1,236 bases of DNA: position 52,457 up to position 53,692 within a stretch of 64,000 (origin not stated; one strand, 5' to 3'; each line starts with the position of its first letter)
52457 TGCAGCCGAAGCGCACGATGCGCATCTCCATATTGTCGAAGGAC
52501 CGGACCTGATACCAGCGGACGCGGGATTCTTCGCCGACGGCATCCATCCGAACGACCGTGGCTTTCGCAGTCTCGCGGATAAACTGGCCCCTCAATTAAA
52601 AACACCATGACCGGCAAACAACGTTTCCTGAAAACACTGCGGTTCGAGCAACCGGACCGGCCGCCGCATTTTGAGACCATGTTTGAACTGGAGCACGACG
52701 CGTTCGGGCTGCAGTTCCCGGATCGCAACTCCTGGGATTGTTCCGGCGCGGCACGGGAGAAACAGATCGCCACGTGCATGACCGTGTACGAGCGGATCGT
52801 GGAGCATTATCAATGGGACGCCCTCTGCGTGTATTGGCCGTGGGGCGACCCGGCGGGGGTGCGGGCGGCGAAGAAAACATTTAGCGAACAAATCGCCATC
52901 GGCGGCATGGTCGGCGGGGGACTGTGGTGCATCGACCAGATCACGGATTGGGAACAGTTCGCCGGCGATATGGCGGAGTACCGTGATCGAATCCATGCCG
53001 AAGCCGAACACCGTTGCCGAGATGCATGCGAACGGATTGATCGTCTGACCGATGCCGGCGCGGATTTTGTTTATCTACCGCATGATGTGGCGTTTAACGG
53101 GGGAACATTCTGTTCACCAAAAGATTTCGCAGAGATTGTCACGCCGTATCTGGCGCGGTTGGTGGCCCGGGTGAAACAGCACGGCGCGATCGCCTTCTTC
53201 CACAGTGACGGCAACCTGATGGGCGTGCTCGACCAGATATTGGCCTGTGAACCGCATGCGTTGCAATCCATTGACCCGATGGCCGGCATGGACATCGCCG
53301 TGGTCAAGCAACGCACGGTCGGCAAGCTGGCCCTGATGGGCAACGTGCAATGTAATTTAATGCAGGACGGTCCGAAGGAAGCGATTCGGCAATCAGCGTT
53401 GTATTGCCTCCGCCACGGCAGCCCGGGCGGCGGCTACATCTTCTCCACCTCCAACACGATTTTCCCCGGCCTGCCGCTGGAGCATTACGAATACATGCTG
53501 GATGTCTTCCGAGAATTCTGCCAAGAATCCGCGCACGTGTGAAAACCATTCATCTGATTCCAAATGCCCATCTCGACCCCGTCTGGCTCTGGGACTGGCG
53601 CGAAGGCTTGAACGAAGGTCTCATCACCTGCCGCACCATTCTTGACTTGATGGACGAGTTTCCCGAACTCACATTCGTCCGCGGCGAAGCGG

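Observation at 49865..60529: AraC-divergent, tightly overlapped 8-gene operon combining GH38 alpha-mannosidase, two SDRs, a second GH-like enzyme and glycerate kinase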

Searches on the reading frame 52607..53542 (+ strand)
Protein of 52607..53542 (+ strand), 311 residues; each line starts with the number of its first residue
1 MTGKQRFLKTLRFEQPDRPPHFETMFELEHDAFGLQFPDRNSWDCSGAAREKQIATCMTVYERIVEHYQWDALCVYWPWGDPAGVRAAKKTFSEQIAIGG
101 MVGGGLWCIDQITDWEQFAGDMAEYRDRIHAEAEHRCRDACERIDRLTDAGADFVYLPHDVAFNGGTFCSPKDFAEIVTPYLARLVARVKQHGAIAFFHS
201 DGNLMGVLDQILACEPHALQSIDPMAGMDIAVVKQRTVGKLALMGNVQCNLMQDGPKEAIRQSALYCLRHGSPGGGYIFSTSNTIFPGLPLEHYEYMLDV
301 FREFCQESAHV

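Call 3: search_protein_families(library=pfam, proteins=[window:52607-53542:+], max_evalue=0.01)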
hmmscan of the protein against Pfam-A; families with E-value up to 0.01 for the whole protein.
window:52607-53542:+ (311 aa): 1 family
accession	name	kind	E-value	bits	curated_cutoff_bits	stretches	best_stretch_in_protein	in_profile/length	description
PF01208.23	URO-D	-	9.5e-26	91.1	23.9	1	85-303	126-345/346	Uroporphyrinogen decarboxylase (URO-D)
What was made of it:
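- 52607..53542 (+): URO-D-superfamily protein of unknown activity (311 aa). PF01208 scores 91 bits (call 3).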

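Call 6: search_protein_families(library=ncbifam, proteins=[window:52607-53542:+], max_evalue=0.001)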
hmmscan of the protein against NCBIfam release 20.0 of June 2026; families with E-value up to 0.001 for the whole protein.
window:52607-53542:+ (311 aa): 4 families
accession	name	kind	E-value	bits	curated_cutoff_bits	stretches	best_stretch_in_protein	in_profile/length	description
NF004889.0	PRK06252.1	subfamily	2.1e-15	56.6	244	1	97-306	140-338/340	methylcobalamin:coenzyme M methyltransferase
NF040654.1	MtaA_Meth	equivalog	2.3e-09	36.7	400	1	88-272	129-307/337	methylcobamide:CoM methyltransferase MtaA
TIGR01463.1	mtaA_cmuA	subfamily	4.5e-09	36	235.4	1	86-294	128-328/340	MtaA/CmuA family methyltransferase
TIGR01464.1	hemE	equivalog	3e-06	26.5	302.95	1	169-302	207-337/338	uroporphyrinogen decarboxylase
